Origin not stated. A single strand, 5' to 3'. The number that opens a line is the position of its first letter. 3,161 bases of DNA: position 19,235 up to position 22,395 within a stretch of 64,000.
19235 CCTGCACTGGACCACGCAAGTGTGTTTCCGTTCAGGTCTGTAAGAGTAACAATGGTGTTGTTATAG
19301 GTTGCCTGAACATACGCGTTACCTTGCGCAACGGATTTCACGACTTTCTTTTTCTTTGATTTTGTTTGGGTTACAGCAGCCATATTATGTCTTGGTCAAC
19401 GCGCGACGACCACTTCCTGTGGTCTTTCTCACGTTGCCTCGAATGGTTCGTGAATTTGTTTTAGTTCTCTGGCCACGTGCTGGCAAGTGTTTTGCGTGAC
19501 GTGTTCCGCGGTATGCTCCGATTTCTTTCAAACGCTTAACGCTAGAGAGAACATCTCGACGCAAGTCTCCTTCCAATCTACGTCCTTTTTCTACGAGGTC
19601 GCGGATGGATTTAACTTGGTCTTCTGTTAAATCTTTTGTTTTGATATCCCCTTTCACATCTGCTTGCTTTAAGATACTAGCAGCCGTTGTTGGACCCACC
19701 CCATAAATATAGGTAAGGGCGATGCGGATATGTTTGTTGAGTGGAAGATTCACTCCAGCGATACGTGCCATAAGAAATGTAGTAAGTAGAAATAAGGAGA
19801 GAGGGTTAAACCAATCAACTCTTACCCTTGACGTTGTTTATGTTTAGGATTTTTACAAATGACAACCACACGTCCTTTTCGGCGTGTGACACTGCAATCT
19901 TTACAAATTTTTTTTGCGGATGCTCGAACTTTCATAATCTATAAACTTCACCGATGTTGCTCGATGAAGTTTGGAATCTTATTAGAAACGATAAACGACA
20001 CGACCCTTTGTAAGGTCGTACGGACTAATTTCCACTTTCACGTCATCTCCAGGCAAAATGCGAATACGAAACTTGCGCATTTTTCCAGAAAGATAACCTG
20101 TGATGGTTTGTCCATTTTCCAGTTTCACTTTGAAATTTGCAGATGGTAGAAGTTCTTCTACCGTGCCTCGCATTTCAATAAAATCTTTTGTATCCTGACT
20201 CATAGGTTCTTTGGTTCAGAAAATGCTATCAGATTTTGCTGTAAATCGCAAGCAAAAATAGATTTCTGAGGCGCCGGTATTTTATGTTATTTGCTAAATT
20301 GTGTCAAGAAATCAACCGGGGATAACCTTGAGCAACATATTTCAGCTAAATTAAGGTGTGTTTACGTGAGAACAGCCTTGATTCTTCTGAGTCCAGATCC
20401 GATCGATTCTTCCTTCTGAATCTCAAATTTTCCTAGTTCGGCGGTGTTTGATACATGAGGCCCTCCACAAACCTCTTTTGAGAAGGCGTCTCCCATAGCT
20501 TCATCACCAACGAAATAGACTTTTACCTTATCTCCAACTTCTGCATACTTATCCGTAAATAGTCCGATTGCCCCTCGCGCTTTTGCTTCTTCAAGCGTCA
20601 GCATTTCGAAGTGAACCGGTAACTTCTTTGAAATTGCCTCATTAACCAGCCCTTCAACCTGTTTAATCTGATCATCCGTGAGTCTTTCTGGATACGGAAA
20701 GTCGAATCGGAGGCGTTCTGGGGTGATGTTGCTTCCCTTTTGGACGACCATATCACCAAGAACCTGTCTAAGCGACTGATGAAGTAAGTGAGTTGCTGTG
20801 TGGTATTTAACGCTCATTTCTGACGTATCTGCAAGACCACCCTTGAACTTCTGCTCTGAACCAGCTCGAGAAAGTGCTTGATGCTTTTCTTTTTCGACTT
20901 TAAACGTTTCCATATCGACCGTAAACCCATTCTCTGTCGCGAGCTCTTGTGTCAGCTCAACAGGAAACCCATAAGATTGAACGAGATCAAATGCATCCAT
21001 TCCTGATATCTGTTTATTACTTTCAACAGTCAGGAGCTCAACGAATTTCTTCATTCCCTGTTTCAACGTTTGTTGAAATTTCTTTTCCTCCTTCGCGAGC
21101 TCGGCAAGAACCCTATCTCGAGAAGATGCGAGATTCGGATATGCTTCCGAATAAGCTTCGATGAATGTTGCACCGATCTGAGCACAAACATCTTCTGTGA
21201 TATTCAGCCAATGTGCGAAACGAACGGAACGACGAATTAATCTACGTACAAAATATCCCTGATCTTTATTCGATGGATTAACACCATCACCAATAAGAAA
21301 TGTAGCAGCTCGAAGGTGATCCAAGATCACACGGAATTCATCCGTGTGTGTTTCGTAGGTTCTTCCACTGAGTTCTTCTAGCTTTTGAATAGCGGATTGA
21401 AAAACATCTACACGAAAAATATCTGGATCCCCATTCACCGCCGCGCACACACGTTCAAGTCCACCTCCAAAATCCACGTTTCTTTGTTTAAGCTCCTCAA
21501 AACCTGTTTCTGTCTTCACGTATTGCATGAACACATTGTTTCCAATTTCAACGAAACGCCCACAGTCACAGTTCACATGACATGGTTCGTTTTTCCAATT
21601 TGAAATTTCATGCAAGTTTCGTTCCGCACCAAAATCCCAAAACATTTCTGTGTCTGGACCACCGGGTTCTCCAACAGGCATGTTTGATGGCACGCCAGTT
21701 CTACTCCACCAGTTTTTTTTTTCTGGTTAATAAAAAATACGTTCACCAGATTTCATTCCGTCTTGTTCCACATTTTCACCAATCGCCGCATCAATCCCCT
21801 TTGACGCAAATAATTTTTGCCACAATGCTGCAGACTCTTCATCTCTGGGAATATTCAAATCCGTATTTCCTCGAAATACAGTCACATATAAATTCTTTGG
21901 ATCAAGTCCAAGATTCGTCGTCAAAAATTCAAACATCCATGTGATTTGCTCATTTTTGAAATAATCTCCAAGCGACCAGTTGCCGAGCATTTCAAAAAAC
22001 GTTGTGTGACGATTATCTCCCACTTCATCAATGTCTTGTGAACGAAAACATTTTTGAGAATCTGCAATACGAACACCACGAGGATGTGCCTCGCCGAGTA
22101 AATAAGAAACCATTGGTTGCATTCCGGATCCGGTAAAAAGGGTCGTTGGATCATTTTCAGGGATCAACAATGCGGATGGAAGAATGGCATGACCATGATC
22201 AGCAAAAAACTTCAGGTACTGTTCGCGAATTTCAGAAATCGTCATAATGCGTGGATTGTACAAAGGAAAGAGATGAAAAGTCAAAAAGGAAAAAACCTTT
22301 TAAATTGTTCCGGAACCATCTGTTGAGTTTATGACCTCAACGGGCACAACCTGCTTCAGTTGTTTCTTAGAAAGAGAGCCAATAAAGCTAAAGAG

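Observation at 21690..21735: alaS interrupted by a single in-frame TAA immediately next to an A10 homopolymer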

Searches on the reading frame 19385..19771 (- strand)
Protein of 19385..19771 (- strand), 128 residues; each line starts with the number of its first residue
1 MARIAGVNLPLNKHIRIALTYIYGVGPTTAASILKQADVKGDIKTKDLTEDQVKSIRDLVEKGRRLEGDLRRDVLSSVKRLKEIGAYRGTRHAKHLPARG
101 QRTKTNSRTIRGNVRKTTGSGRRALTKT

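Call 19: find_encoding_contigs(protein=window:19385-19771:-, flank=5000, max_places=10)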
Protein window:19385-19771:- (128 aa): 1 contig read that carries it; 1 place shown.
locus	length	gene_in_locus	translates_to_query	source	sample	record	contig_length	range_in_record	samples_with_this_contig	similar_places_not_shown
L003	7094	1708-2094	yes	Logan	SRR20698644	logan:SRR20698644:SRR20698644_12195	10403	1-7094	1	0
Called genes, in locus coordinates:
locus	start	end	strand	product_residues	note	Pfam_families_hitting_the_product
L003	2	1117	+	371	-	?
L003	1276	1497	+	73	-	PF01176:eIF-1a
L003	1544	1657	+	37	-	PF00444:Ribosomal_L36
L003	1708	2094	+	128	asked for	PF00416:Ribosomal_S13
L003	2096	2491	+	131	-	PF00411:Ribosomal_S11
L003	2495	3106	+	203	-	PF00163:Ribosomal_S4, PF01479:S4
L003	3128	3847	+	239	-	PF01193:RNA_pol_L, PF01000:RNA_pol_A_bac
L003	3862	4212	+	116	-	PF01196:Ribosomal_L17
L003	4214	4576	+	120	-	PF00572:Ribosomal_L13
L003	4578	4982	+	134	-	PF00380:Ribosomal_S9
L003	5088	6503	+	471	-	PF01943:Polysacc_synt, PF13440:Polysacc_synt_3, PF01554:MatE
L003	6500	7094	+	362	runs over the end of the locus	PF13439:Glyco_transf_4, PF13579:Glyco_trans_4_4, PF20706:GT4-conflict, PF00534:Glycos_transf_1, PF13692:Glyco_trans_1_4, PF13524:Glyco_trans_1_2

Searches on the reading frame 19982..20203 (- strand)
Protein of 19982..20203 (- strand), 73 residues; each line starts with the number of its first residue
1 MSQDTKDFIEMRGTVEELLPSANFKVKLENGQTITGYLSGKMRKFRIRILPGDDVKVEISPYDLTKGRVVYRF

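Call 26: search_protein_families(library=pfam, proteins=[window:19982-20203:-], max_evalue=0.001)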
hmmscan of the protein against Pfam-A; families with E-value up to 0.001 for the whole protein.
window:19982-20203:- (73 aa): 1 family
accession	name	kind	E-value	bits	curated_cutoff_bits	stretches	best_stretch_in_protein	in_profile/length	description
PF01176.25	eIF-1a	-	4.6e-25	87.5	30.2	1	9-72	1-64/64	Translation initiation factor 1A / IF-1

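Call 36: find_encoding_contigs(protein=window:19982-20203:-, flank=6000, max_places=10)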
Protein window:19982-20203:- (73 aa): 4 contigs read that carry it; 4 places shown.
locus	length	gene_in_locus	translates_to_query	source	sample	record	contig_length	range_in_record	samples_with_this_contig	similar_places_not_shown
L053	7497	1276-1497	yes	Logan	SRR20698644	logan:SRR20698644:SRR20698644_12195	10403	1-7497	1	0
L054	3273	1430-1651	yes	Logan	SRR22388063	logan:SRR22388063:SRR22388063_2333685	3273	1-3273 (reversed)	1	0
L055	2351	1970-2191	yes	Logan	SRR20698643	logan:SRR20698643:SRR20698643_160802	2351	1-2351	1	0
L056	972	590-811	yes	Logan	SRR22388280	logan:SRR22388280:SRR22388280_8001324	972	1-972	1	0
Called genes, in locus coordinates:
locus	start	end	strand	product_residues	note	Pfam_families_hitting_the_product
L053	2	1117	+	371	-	?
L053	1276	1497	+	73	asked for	PF01176:eIF-1a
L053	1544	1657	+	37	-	PF00444:Ribosomal_L36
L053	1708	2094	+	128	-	PF00416:Ribosomal_S13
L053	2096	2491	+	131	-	PF00411:Ribosomal_S11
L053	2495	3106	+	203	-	PF00163:Ribosomal_S4, PF01479:S4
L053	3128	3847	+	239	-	PF01193:RNA_pol_L, PF01000:RNA_pol_A_bac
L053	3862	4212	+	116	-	PF01196:Ribosomal_L17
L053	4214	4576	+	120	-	PF00572:Ribosomal_L13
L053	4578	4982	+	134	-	PF00380:Ribosomal_S9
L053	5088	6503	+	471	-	PF01943:Polysacc_synt, PF13440:Polysacc_synt_3, PF01554:MatE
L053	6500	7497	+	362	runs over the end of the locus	PF13439:Glyco_transf_4, PF13579:Glyco_trans_4_4, PF20706:GT4-conflict, PF00534:Glycos_transf_1, PF13692:Glyco_trans_1_4, PF13524:Glyco_trans_1_2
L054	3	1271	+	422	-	?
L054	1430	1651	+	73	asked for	PF01176:eIF-1a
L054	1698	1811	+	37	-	PF00444:Ribosomal_L36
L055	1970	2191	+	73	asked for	PF01176:eIF-1a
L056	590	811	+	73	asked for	PF01176:eIF-1a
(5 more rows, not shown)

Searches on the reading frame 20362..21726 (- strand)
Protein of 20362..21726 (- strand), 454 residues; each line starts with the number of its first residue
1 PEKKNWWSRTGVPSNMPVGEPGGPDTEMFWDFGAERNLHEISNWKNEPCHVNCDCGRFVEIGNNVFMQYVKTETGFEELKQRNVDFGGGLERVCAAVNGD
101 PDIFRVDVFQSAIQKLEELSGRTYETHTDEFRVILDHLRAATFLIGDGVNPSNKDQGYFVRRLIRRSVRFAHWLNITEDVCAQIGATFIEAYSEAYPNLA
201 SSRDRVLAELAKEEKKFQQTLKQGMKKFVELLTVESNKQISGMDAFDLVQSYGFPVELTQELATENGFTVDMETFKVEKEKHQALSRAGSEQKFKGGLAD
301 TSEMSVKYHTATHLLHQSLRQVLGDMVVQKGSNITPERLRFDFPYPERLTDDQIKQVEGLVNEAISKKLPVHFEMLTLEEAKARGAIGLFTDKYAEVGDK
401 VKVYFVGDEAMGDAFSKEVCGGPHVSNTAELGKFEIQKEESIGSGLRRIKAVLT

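Call 15: find_encoding_contigs(protein=window:20362-21726:-, flank=4000, max_places=10)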
Protein window:20362-21726:- (454 aa): no gene with exactly this product is on record in the collection.

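Call 18: find_encoding_contigs(protein=window:20362-21681:-, flank=4000, max_places=10)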
Protein window:20362-21681:- (439 aa): no gene with exactly this product is on record in the collection.

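Call 26: search_protein_families(library=pfam, proteins=[window:20365-21726:-], max_evalue=0.001)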
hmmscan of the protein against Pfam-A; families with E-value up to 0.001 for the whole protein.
window:20365-21726:- (454 aa): 2 families
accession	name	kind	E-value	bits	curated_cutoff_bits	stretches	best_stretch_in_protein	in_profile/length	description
PF01411.24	tRNA-synt_2c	-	3.7e-68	230.8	30.3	1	3-307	153-447/552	tRNA synthetases class II (A)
PF07973.19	tRNA_SAD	-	6.1e-16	58.6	24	1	401-449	1-43/44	Threonyl and Alanyl tRNA synthetase second additional domain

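Call 27: search_protein_families(library=ncbifam, proteins=[window:20365-21726:-], max_evalue=0.001)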
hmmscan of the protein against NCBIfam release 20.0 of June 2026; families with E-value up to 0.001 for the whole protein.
window:20365-21726:- (454 aa): 5 families
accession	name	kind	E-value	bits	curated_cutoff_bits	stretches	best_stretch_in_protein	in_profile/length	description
NF002436.0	PRK01584.1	equivalog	1e-146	489.9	529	1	3-453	158-592/595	alanine--tRNA ligase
TIGR00344.1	alaS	equivalog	3.4e-110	369.6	457.05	2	19-292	154-432/847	alanine--tRNA ligase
TIGR03683.1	A-tRNA_syn_arch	equivalog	3.7e-55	187.6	744.7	3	306-450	594-731/902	alanine--tRNA ligase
NF040865.1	a_tRNA_ed_AlaXM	equivalog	7.5e-22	78.2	300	1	305-453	94-233/234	alanyl-tRNA editing protein AlaXM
TIGR00418.1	thrS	equivalog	0.00091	18.2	383.65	0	309-440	2-131/565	threonine--tRNA ligase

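Call 40: find_encoding_contigs(protein=window:20365-21693:-, flank=4000, max_places=10)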
Protein seq(443 aa) (443 aa): no gene with exactly this product is on record in the collection.

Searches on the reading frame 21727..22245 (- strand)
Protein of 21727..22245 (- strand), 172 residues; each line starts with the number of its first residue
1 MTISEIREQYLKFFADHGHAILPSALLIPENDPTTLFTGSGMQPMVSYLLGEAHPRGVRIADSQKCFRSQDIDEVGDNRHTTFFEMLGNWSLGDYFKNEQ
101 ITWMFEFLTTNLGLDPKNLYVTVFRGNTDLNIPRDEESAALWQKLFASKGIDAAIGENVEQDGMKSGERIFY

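Call 14: find_encoding_contigs(protein=window:21727-22245:-, flank=4000, max_places=10)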
Protein window:21727-22245:- (172 aa): 1 contig read that carries it; 1 place shown.
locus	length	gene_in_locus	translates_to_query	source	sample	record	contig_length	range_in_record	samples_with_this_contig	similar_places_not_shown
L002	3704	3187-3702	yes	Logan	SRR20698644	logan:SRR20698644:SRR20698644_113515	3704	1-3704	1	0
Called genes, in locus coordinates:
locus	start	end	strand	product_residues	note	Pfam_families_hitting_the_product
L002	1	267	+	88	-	?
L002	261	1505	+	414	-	PF02412:TSP_3 (faint), PF00801:PKD, PF18911:PKD_4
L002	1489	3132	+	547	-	PF03023:MurJ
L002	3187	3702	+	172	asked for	?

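Call 26: search_protein_families(library=pfam, proteins=[window:21730-22245:-], max_evalue=0.001)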
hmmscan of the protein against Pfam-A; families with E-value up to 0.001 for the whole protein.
window:21730-22245:- (172 aa): 1 family
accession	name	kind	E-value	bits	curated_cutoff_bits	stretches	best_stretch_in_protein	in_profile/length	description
PF01411.24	tRNA-synt_2c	-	2e-47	162.4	30.3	1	5-146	1-140/552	tRNA synthetases class II (A)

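Call 27: search_protein_families(library=ncbifam, proteins=[window:21730-22245:-], max_evalue=0.001)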
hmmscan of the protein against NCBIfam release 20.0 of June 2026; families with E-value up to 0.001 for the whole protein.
window:21730-22245:- (172 aa): 3 families
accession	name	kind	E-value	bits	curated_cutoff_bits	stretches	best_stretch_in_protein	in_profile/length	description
NF002436.0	PRK01584.1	equivalog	4.5e-58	197.2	529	1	1-147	1-147/595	alanine--tRNA ligase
TIGR00344.1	alaS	equivalog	1.3e-45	156.1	457.05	1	5-144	1-133/847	alanine--tRNA ligase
TIGR03683.1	A-tRNA_syn_arch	equivalog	6.8e-13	47.7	744.7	1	1-119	56-180/902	alanine--tRNA ligase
